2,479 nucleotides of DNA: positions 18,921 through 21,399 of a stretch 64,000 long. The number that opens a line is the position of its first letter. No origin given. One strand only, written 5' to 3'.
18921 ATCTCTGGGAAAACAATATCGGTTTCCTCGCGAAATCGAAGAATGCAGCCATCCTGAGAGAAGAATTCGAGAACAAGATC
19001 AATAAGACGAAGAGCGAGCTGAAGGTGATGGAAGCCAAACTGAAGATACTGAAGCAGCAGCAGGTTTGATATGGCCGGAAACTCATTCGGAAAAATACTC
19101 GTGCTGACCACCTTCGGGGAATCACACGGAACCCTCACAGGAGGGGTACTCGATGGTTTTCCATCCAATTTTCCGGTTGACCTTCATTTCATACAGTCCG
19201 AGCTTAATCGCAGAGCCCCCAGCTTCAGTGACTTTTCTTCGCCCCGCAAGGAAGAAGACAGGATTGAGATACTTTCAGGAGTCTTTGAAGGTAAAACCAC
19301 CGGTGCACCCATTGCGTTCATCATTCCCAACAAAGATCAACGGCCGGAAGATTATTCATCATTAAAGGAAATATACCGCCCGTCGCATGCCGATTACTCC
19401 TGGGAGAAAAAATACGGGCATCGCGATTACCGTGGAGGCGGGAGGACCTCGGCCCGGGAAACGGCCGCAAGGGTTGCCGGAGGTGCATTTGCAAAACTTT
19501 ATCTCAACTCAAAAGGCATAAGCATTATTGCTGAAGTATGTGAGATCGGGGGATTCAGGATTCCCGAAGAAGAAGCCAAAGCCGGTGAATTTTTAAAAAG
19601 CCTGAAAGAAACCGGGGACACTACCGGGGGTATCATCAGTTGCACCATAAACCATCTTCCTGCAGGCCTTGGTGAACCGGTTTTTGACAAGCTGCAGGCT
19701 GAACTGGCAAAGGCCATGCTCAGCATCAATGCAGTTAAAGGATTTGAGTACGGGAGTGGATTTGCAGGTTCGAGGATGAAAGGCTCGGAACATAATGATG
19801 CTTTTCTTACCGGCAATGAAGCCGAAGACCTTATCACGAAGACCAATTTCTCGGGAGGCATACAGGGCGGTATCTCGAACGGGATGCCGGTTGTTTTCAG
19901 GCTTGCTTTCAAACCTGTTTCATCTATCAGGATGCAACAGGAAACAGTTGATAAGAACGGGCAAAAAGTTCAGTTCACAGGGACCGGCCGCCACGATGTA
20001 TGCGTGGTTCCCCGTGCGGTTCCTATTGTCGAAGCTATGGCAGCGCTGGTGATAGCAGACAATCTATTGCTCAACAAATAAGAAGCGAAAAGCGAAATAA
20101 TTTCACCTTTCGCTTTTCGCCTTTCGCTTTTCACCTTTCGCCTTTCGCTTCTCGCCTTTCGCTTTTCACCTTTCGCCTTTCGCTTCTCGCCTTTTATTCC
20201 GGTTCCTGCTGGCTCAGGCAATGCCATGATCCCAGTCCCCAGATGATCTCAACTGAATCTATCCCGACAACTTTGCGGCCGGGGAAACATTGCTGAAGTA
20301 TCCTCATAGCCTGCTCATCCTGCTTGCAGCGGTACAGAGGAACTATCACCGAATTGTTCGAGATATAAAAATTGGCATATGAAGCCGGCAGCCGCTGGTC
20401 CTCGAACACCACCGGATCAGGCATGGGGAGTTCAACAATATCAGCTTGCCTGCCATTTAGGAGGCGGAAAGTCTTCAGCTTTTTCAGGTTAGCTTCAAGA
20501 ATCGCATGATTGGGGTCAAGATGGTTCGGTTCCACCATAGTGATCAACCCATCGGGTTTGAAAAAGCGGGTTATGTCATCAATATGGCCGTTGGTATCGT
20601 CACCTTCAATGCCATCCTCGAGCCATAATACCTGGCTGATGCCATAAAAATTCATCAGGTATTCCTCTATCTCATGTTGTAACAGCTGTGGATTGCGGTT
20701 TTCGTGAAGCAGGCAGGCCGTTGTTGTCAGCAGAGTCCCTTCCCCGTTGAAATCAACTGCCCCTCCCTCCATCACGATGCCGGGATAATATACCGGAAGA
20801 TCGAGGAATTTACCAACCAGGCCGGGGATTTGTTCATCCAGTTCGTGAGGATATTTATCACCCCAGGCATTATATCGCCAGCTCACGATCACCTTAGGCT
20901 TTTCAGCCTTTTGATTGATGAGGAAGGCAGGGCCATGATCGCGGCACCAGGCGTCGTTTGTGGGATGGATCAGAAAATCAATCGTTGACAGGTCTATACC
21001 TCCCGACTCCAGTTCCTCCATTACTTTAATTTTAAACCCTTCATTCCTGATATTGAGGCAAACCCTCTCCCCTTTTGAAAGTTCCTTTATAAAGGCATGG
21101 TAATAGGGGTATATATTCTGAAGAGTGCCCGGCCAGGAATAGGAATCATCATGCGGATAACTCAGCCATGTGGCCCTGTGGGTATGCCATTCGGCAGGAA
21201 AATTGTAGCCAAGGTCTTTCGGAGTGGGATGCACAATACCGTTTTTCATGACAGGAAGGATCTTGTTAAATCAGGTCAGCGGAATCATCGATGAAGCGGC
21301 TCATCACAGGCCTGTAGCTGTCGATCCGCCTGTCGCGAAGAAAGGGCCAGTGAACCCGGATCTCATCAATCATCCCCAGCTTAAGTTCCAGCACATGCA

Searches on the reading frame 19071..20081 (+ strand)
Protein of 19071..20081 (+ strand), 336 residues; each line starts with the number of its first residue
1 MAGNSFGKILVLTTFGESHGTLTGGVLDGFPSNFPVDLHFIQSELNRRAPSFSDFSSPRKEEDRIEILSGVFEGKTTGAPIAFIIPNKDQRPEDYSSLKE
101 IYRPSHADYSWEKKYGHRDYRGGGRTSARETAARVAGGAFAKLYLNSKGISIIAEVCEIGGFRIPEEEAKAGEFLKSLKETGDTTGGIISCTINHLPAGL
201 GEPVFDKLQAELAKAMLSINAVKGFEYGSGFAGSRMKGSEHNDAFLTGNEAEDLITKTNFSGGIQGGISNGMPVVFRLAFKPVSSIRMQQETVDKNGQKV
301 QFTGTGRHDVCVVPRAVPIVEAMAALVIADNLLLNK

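Call 65: search_protein_families(library=pfam, proteins=[window:19071-20081:+])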
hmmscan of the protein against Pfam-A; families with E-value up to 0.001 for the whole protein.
window:19071-20081:+ (336 aa): 1 family
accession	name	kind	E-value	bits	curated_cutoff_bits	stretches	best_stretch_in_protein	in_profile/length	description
PF01264.26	Chorismate_synt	-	4.5e-128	427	27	1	11-333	2-327/327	Chorismate synthase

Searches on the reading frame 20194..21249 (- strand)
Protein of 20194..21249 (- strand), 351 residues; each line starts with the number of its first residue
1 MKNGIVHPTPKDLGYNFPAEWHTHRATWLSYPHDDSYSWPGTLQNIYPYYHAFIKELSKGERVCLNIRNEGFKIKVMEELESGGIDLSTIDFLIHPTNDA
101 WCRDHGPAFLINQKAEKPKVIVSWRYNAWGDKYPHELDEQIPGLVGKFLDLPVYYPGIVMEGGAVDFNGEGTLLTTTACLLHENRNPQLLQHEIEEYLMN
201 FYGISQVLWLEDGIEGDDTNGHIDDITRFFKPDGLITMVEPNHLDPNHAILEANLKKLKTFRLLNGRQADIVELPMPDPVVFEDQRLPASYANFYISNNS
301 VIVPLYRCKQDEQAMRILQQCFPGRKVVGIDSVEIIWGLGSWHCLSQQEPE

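Call 65: search_protein_families(library=pfam, proteins=[window:20194-21249:-])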
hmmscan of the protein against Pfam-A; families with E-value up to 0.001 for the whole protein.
window:20194-21249:- (351 aa): 1 family
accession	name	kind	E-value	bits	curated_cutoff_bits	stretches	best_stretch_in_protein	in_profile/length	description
PF04371.20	PAD_porph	-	2.6e-110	369.1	25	1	17-350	2-321/321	Porphyromonas-type peptidyl-arginine deiminase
